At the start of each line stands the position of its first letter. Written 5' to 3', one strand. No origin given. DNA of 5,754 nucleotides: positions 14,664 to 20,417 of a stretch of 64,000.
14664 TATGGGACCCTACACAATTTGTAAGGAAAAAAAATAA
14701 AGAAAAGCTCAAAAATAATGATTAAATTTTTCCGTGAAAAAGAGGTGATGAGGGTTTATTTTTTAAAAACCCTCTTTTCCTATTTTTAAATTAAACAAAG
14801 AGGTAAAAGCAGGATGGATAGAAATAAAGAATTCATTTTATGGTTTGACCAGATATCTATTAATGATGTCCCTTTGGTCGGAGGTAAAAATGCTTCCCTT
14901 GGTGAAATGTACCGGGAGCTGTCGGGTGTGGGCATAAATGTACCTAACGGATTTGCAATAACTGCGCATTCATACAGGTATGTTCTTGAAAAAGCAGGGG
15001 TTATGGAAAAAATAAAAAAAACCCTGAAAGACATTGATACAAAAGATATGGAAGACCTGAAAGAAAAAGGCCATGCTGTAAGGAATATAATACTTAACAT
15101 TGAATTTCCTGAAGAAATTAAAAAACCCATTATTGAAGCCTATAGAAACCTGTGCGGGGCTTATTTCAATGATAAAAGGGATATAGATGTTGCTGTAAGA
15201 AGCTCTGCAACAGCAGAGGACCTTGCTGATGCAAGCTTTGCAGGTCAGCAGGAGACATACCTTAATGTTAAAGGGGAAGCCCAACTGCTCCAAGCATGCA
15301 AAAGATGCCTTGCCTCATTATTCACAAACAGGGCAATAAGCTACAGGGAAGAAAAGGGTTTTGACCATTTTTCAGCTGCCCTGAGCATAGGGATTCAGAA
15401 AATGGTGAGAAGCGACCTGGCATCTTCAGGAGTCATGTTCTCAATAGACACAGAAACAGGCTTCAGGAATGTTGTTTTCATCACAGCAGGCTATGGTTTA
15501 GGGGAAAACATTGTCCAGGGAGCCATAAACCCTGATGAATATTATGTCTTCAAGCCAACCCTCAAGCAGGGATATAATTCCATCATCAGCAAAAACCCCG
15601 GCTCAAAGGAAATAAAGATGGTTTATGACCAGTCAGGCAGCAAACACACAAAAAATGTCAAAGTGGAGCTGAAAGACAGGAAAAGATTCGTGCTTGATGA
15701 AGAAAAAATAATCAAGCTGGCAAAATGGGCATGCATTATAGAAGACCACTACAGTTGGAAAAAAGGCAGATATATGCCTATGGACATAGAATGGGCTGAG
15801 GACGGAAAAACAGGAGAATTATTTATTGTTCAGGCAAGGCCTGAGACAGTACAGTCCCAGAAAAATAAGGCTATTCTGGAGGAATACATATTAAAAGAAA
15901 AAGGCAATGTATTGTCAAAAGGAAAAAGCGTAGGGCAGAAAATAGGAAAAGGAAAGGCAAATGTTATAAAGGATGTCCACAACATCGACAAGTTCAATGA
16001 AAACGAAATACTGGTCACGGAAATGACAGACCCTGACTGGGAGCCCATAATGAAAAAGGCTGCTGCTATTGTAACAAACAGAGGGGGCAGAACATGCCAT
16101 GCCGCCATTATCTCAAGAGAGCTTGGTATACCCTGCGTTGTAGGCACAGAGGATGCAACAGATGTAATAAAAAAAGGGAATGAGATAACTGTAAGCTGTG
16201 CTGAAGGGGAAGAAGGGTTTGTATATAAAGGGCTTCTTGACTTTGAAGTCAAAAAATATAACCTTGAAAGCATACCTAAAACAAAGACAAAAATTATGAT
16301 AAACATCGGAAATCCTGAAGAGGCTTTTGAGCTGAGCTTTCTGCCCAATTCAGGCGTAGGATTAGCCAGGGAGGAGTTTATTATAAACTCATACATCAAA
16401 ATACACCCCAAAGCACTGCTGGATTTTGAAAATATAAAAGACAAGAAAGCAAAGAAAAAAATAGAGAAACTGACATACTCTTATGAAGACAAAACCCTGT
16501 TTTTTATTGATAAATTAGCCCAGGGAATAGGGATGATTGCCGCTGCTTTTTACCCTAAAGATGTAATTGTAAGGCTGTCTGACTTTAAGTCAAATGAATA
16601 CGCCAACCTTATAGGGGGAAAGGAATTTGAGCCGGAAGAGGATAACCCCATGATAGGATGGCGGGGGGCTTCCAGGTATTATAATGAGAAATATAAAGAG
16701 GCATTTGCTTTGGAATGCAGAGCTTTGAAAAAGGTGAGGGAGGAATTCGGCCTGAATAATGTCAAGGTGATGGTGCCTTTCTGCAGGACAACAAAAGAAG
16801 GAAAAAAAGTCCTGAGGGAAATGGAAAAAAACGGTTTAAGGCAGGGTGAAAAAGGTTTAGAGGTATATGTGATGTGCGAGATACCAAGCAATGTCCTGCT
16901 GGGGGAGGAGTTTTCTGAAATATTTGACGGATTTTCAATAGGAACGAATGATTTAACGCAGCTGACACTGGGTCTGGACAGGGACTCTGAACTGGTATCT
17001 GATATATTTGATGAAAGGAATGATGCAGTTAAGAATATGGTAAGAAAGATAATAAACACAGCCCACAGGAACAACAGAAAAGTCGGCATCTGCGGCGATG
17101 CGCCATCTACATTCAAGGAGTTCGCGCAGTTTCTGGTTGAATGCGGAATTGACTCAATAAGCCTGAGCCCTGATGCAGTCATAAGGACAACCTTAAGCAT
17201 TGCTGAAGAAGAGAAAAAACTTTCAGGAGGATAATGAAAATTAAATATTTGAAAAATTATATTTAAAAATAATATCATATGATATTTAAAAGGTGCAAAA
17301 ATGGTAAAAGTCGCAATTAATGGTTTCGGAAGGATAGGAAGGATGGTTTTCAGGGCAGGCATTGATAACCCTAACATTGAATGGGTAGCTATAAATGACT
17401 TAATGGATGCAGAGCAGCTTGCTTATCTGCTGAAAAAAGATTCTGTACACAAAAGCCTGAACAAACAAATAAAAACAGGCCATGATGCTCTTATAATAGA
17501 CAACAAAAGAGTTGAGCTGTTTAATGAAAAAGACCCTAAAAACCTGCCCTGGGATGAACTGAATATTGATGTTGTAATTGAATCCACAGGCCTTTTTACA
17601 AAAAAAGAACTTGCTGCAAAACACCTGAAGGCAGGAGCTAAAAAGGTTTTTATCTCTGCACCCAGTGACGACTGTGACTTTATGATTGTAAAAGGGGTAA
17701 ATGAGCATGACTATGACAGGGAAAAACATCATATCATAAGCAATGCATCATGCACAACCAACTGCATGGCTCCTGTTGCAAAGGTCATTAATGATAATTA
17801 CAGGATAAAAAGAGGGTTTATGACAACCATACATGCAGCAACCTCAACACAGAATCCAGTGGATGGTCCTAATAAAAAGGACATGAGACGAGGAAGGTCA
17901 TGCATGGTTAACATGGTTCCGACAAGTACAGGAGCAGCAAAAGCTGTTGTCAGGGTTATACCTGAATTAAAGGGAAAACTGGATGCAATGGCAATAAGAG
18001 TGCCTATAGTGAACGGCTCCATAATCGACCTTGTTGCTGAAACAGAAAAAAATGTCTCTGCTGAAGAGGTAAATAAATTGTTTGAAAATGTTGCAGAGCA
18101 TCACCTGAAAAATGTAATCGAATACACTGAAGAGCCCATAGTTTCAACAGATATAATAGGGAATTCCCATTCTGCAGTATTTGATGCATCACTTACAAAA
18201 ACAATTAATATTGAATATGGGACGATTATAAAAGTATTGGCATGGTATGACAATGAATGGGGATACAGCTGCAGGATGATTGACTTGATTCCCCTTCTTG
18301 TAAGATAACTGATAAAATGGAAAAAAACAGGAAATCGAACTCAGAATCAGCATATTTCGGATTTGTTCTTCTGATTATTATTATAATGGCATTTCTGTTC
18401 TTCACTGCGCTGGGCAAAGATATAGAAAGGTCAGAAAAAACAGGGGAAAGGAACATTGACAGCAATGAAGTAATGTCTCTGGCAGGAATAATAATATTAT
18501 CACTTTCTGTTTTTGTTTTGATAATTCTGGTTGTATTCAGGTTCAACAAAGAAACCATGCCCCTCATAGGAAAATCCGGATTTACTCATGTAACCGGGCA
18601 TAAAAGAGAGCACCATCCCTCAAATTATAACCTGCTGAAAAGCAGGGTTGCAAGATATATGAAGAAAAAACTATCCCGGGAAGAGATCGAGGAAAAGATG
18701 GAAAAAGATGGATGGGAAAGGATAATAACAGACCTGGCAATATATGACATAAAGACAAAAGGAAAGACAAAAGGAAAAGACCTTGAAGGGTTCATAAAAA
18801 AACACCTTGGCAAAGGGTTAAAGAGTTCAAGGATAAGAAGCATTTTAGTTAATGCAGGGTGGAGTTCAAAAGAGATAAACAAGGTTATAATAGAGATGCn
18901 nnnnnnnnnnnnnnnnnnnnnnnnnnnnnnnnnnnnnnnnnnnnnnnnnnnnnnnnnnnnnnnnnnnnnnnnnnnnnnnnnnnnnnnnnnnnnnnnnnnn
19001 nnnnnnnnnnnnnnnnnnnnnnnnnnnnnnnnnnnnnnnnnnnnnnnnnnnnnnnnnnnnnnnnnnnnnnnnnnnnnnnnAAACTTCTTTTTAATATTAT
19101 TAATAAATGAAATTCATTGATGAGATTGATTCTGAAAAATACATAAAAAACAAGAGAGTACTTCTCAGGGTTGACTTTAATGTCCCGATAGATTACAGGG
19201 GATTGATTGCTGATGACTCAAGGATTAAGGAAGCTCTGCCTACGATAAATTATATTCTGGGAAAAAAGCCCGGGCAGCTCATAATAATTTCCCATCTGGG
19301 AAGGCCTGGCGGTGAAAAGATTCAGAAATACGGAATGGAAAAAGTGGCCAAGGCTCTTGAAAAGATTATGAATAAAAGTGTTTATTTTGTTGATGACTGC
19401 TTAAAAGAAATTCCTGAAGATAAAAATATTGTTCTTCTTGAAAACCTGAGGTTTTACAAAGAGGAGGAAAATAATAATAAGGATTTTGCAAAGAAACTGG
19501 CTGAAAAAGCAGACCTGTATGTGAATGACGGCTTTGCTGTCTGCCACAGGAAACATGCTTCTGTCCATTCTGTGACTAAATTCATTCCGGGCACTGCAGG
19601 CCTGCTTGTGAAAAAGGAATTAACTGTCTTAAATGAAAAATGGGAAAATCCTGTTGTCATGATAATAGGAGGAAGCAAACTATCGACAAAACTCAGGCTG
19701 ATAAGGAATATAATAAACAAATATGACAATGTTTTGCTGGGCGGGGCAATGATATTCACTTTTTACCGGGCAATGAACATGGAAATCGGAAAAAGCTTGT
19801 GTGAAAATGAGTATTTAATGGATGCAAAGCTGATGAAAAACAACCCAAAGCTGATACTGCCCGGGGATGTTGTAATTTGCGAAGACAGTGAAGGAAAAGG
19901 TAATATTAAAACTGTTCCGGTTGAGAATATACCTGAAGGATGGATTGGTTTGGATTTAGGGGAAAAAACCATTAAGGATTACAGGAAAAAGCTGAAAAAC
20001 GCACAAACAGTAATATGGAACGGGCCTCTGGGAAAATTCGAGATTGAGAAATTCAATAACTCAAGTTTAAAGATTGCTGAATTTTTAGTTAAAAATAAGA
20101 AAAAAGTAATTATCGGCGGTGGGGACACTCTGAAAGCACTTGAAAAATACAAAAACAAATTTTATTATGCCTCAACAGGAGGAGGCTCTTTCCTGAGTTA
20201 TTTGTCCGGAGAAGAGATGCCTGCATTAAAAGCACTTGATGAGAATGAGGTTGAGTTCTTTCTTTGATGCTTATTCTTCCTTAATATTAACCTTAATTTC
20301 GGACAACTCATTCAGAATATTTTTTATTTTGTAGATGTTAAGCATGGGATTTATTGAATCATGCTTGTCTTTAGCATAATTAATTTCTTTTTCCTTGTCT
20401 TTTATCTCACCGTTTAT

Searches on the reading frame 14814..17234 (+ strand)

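Call 84: search_protein_families(library=pfam, proteins=[window:14814-17234:+], max_evalue=0.001)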
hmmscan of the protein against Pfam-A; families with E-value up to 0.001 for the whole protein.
window:14814-17234:+ (806 aa): 3 families
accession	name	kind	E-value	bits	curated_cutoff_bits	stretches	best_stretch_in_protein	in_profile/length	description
PF01326.24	PPDK_N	-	5.5e-123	410.9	27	1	20-356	2-321/328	Pyruvate phosphate dikinase, AMP/ATP-binding domain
PF02896.24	PEP-utilizers_C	-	2e-62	211.5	22.8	1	486-799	14-291/293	PEP-utilising enzyme, PEP-binding domain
PF00391.29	PEP-utilizers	-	1.1e-28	99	23.1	1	394-465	1-72/72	PEP-utilising enzyme, mobile domain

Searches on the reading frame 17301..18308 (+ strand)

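Call 65: search_protein_families(library=pfam, proteins=[window:17301-18308:+], max_evalue=0.001)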
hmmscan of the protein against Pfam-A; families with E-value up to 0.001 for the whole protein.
window:17301-18308:+ (335 aa): 2 families
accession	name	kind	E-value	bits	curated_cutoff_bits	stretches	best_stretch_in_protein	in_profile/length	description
PF02800.25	Gp_dh_C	-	6.4e-61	205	24.4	1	156-316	1-158/158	Glyceraldehyde 3-phosphate dehydrogenase, C-terminal domain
PF00044.30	Gp_dh_N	-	1.8e-38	131.3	31.7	1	2-102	1-101/101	Glyceraldehyde 3-phosphate dehydrogenase, NAD binding domain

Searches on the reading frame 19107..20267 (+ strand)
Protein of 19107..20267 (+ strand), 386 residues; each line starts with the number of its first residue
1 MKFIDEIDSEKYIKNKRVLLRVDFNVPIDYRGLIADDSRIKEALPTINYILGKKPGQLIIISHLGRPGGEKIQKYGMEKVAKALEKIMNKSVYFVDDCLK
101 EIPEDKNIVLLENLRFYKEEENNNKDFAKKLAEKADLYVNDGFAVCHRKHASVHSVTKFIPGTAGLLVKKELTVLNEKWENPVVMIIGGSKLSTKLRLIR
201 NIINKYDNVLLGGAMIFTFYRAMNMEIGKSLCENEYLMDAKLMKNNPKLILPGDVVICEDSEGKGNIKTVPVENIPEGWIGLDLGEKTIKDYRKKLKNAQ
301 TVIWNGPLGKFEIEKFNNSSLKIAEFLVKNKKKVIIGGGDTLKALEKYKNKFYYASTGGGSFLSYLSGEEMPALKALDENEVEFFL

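Call 65: search_protein_families(library=pfam, proteins=[window:19107-20267:+], max_evalue=0.001)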
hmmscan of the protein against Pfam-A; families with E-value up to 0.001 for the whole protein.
window:19107-20267:+ (386 aa): 1 family
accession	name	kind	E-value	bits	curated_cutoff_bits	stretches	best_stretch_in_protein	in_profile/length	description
PF00162.24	PGK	-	1.9e-120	402.8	27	1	13-369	6-379/379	Phosphoglycerate kinase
